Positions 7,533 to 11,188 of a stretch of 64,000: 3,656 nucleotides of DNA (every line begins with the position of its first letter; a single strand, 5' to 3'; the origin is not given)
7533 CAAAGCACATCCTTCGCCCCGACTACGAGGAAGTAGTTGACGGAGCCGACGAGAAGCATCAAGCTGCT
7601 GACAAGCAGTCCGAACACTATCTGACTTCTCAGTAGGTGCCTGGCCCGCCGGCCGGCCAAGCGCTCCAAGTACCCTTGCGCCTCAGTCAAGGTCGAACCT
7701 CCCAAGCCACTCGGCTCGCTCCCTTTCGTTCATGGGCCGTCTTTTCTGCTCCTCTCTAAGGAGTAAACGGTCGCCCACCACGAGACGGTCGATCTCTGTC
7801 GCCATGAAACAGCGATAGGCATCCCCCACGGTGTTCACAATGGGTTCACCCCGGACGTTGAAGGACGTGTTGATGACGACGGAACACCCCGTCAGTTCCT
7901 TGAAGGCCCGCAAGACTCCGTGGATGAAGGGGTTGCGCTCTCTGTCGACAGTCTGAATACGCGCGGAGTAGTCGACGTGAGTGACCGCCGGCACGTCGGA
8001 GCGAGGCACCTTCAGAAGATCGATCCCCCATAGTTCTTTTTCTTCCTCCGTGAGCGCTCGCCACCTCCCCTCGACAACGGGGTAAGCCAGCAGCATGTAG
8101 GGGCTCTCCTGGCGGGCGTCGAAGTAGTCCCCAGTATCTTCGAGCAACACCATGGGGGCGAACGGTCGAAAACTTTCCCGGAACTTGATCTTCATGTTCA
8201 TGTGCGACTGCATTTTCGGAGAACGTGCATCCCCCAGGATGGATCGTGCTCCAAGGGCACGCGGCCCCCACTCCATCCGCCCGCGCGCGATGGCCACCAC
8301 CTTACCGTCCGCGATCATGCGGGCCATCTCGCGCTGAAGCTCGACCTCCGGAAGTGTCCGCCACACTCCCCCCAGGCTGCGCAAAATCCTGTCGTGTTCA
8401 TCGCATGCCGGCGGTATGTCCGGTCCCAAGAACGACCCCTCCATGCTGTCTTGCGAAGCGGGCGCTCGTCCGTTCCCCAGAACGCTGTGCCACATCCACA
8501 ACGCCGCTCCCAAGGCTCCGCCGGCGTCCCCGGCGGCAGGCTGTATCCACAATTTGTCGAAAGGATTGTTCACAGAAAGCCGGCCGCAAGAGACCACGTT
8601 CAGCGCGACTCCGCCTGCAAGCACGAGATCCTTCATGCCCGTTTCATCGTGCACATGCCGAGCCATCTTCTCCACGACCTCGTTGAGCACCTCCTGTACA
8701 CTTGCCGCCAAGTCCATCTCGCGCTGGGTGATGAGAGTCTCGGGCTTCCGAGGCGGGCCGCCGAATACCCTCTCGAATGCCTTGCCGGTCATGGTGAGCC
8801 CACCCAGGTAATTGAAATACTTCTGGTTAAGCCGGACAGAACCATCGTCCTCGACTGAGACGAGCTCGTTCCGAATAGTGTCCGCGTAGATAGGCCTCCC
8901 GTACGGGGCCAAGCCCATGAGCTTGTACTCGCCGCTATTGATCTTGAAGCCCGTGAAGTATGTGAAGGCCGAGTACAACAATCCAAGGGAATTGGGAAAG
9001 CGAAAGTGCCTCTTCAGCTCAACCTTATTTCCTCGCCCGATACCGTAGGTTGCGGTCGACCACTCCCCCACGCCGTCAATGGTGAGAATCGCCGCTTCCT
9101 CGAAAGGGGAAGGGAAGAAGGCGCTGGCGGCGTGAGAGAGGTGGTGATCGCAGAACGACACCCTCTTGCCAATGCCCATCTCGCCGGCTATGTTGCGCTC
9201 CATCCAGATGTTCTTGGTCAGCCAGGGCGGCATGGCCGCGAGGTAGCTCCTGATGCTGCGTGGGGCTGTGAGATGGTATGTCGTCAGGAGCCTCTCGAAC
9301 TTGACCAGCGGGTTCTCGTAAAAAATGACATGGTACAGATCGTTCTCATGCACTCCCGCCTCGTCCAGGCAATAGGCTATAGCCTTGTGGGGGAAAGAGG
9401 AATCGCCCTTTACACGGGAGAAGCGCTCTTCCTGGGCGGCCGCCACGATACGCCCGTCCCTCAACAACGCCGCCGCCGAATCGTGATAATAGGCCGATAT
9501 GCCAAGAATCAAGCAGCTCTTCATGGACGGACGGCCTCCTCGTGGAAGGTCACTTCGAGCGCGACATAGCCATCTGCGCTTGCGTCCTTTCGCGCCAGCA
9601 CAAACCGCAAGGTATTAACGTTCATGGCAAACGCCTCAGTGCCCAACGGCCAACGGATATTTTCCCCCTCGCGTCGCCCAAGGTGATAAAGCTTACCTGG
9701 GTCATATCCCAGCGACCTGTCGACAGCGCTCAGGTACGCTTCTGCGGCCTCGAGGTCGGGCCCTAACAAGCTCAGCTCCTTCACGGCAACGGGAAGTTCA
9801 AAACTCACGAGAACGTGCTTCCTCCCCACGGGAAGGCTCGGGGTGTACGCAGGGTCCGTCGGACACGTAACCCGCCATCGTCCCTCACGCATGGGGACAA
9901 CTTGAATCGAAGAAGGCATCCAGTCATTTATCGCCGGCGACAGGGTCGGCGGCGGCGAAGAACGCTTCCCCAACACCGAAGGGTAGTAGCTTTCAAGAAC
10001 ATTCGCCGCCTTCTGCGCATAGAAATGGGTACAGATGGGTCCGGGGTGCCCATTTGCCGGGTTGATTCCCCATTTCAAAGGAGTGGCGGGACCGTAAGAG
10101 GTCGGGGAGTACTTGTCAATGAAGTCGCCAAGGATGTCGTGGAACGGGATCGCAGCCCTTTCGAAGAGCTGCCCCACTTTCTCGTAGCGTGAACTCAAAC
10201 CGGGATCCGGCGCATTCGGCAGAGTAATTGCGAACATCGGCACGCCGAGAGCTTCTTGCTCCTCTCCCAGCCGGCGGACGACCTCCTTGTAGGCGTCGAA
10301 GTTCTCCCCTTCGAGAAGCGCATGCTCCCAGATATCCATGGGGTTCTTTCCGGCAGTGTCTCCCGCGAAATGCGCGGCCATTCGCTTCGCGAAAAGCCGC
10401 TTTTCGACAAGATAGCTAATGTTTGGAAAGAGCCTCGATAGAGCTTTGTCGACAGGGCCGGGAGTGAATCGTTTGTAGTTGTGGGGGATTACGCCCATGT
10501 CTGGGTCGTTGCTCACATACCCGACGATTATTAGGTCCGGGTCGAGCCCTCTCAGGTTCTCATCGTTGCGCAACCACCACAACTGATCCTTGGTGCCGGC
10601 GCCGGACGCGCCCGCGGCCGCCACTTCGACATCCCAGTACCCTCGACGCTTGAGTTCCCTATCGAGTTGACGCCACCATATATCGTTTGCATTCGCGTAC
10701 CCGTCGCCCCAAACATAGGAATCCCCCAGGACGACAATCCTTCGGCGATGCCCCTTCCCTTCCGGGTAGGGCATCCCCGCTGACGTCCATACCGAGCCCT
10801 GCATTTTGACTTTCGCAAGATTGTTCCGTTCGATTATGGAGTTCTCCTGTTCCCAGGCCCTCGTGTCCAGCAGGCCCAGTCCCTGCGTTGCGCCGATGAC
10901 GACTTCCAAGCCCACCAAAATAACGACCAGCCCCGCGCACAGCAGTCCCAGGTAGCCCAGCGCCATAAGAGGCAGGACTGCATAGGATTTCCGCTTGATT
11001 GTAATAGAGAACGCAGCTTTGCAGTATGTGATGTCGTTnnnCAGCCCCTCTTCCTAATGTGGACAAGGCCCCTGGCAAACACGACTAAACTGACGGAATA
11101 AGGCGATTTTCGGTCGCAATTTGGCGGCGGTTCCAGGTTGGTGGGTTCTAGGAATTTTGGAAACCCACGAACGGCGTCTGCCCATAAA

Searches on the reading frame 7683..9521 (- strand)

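Call 62: search_protein_families(library=pfam, proteins=[window:7683-9521:-], max_evalue=0.00001)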
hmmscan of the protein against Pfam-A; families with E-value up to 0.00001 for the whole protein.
window:7683-9521:- (612 aa): 2 families
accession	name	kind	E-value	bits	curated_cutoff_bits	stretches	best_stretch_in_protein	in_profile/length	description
PF02543.21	Carbam_trans_N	-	5.5e-88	296.1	24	1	5-341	2-346/346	Carbamoyltransferase N-terminus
PF16861.10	Carbam_trans_C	-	1e-67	227.4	27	1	400-587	1-168/170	Carbamoyltransferase C-terminus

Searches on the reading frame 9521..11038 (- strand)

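Call 62: search_protein_families(library=pfam, proteins=[window:9521-11038:-], max_evalue=0.00001)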
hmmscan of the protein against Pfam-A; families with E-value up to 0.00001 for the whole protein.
window:9521-11038:- (505 aa): 1 family
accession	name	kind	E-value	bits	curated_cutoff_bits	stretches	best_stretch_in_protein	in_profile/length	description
PF13472.12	Lipase_GDSL_2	-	1.5e-09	39.1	32.9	1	103-275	1-156/178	GDSL-like Lipase/Acylhydrolase family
